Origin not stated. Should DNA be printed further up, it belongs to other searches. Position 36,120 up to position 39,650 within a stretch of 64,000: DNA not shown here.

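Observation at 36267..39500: Non-repetitive roughly 1000-aa C-terminal region of the giant protein with no recognisable motifs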

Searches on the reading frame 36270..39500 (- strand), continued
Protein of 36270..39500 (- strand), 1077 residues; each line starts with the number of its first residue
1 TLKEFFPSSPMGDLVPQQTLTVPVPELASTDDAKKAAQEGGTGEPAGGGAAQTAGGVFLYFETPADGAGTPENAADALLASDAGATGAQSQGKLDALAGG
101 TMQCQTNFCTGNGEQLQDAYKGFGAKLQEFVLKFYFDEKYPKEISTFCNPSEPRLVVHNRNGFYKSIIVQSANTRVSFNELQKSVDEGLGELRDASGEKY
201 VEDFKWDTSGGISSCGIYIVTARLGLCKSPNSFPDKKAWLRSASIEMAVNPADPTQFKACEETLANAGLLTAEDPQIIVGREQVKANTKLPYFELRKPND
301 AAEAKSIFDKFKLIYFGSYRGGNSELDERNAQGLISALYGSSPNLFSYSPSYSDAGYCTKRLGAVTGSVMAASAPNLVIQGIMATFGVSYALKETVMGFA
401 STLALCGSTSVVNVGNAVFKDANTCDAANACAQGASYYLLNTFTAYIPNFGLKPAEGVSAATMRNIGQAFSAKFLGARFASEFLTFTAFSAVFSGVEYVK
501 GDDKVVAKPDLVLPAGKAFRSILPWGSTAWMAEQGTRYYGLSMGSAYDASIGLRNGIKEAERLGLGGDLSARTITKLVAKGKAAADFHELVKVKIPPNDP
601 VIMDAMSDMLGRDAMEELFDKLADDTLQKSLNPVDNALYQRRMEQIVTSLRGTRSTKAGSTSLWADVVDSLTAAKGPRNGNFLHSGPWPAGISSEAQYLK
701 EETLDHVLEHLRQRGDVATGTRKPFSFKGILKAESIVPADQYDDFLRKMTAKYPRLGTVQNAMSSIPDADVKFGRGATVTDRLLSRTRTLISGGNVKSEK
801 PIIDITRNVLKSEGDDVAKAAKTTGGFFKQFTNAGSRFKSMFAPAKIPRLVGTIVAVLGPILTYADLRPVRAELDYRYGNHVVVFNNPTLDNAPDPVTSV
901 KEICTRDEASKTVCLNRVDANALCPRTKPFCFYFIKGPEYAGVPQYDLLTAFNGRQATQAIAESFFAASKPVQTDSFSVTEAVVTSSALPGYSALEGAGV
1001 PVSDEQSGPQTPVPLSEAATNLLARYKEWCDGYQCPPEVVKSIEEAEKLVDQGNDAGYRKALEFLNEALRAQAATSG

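Call 62: find_related_loci(query=A4, collection=metagenome_contigs, flank=10000)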
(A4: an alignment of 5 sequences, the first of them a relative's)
Query A4 (237 aa) in metagenome_contigs; peptide patterns used: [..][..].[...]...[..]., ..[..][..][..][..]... (x = any residue, [..] = any of these).
187 stretches matched a pattern; 3 encode a relative of the query (tblastn E <= 1e-3); 3 distinct loci.
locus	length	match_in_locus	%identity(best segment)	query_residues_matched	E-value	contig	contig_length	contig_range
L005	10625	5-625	64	33-237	1e-91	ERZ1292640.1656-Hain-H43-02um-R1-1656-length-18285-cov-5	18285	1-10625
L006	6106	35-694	43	14-230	1e-57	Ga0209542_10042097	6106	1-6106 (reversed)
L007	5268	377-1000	36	32-230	3e-39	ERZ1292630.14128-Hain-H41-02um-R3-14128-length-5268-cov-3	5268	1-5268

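Call 65: fold_search(model_id=the predicted structure, library=pdb)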
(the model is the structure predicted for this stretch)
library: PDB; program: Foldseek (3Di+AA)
matches with E <= 10: 179; with E <= 0.001: 0
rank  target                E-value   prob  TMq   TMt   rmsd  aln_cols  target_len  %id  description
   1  7vuz_R                5.3e-01  0.10  0.07  0.17  19.9       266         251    9  Cryo-EM structure of pseudoallergen receptor MRGPRX2 complex with PAMP-12, state2 (released 2021-12-01)
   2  6o6o_A                9.7e-01  0.12  0.06  0.17  13.4       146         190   12  Structure of the regulator FasR from Mycobacterium tuberculosis (released 2020-03-11)
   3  7dgw                  1.1e+00  0.98  0.06  0.55   3.2        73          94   23  De novo designed protein H4A2S (released 2021-11-24)
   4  8uy0_A                1.2e+00  0.03  0.05  0.11  22.6       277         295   12  Consensus olfactory receptor consOR2 bound to S-carvone and in complex with mini-Gs trimeric protein (released 2024-10-30)
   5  5a7d_P                1.3e+00  0.12  0.11  0.27  19.9       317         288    9  Tetrameric assembly of LGN with Inscuteable (released 2016-08-03)
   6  7vci_F                1.3e+00  0.02  0.06  0.08  30.8       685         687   11  Structure of Xenopus laevis NPC nuclear ring asymmetric unit (released 2022-02-02)
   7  9m8l_R                1.4e+00  0.06  0.07  0.15  22.9       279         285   14  cryo-EM structure of human TAS2R4 (released 2026-03-18)
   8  8tf2_A                1.4e+00  0.06  0.09  0.12  16.7       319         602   11  Wildtype rabbit TRPV5 into nanodiscs in Apo state (released 2024-01-10)
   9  2x3x_B                1.4e+00  0.06  0.05  0.16  40.6       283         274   12  structure of mouse syndapin I (crystal form 1) (released 2010-04-07)
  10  7qpg_R                1.5e+00  0.06  0.10  0.05  36.6       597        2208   12  Human RZZ kinetochore corona complex. (released 2022-03-16)
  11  7lpc_A                1.5e+00  0.04  0.08  0.14  32.5       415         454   12  Cryo-EM structure of full-length TRPV1 at 48 degrees Celsius (released 2021-07-28)
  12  8u7p_A                1.6e+00  0.03  0.06  0.07  36.1       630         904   12  WT sea urchin SLC9C1 with 5mM cAMP at pH 6 in Na+ - Grip and Twist Like (GnTL) conformation (released 2025-03-26)
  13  8zmg_B                1.7e+00  0.06  0.07  0.14  35.4       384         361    9  Crystal structure of an inverse agonist antipsychotic drug pimavanserin-bound 5-HT2A (released 2024-08-28)
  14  9g3y_N                1.7e+00  0.05  0.05  0.07  27.8       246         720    9  Structure of the Native CMG-decorated gamma-Tubulin Ring Complex from Pig Brain (released 2024-10-02)
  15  8tmb_B                1.7e+00  0.02  0.04  0.09  28.9       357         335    9  Cryo-EM structure of CorA in complex with conformation-specific synthetic antibody C12 and 20 mM MgCl2, State MG20-1 (released 2025-02-12)
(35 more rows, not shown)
